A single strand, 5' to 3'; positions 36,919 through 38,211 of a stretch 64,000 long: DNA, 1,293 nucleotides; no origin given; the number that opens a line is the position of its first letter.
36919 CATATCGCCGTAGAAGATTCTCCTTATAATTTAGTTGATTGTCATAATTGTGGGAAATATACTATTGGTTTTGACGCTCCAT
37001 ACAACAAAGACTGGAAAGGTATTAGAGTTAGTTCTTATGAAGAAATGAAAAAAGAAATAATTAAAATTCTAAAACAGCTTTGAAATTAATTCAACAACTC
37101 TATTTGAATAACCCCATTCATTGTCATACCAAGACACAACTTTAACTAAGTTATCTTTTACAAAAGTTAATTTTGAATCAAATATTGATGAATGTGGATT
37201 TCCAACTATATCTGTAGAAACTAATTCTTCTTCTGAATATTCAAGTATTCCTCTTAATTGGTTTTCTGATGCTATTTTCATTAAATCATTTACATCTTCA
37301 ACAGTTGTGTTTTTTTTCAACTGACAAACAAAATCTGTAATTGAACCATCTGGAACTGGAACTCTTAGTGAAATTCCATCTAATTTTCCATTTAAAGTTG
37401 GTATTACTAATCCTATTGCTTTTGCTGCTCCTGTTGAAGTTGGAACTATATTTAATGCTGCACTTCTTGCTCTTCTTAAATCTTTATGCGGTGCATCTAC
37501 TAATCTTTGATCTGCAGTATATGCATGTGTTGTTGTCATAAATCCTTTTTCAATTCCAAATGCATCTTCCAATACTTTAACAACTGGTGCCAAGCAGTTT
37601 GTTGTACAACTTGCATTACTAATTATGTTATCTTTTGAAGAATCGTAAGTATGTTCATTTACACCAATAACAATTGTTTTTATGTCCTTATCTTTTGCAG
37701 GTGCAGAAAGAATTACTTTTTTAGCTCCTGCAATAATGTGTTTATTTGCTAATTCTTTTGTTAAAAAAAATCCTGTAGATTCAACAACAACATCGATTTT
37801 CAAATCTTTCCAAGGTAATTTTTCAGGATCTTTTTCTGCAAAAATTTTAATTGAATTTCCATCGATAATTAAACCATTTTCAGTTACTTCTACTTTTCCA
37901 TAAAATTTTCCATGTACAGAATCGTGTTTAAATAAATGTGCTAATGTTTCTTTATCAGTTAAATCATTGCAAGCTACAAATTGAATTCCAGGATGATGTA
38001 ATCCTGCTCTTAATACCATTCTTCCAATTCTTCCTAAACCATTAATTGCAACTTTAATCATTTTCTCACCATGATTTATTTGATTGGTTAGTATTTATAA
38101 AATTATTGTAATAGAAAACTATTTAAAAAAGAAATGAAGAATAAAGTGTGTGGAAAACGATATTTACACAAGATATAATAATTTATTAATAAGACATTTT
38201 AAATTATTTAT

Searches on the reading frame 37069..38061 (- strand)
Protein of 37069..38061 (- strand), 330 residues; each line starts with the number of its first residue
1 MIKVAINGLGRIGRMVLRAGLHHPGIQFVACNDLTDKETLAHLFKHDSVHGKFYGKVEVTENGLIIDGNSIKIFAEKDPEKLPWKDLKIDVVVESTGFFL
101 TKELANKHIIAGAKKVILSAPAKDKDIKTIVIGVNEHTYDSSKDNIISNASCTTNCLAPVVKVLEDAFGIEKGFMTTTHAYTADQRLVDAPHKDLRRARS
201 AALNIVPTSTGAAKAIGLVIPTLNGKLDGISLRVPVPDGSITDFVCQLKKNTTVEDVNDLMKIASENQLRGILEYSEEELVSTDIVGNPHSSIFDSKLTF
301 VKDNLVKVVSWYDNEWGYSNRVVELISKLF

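Call 9: search_protein_families(library=pfam, proteins=[window:37069-38061:-])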
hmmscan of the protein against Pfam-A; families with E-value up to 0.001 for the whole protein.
window:37069-38061:- (330 aa): 2 families
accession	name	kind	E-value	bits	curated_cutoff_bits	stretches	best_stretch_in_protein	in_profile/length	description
PF02800.25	Gp_dh_C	-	1.2e-67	226.9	24.4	1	157-312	1-158/158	Glyceraldehyde 3-phosphate dehydrogenase, C-terminal domain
PF00044.30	Gp_dh_N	-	2.2e-39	134.2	31.7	1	2-101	1-100/101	Glyceraldehyde 3-phosphate dehydrogenase, NAD binding domain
